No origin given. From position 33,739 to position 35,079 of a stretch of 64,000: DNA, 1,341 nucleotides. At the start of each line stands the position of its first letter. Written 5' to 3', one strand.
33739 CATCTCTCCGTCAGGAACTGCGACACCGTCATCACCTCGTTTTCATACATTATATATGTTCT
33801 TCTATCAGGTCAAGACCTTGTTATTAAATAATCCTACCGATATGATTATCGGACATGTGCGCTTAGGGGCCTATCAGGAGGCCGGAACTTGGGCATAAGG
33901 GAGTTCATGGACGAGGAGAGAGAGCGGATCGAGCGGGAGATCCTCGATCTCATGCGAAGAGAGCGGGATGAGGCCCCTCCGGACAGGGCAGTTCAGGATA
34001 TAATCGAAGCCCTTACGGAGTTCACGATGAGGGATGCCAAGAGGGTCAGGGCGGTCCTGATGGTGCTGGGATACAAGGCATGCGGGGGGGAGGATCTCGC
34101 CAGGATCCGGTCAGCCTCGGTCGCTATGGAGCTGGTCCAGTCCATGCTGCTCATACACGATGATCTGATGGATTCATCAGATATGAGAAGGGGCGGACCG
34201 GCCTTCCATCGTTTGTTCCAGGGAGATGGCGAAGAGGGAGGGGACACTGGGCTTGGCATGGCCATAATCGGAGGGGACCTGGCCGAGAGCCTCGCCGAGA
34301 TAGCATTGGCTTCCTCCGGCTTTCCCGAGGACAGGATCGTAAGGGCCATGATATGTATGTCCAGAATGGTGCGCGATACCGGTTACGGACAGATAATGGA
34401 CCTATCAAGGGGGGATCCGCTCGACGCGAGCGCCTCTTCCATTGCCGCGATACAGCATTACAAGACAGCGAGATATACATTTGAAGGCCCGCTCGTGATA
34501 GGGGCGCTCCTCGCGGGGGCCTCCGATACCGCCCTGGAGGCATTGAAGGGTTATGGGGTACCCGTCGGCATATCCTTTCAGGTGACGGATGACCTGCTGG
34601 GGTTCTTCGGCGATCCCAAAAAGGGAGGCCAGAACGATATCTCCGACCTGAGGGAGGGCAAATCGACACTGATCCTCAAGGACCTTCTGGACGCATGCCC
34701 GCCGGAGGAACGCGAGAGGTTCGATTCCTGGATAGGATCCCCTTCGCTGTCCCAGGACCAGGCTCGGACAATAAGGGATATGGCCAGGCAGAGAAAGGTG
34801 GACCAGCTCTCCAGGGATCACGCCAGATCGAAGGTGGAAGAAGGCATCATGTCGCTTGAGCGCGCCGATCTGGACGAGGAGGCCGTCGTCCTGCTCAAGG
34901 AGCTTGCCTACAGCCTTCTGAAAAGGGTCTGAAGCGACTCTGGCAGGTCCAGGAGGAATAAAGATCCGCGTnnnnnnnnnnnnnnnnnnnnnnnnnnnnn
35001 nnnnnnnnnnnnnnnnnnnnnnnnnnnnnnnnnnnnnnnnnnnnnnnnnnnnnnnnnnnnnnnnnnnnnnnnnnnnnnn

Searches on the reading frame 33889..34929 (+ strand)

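Call 36: search_protein_families(library=pfam, proteins=[window:33889-34929:+], max_evalue=0.001)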
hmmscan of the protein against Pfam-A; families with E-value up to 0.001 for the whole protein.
window:33889-34929:+ (347 aa): 1 family
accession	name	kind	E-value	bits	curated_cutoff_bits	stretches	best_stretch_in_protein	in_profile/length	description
PF00348.22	polyprenyl_synt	-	3.3e-48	164.5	27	1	39-293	5-245/251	Polyprenyl synthetase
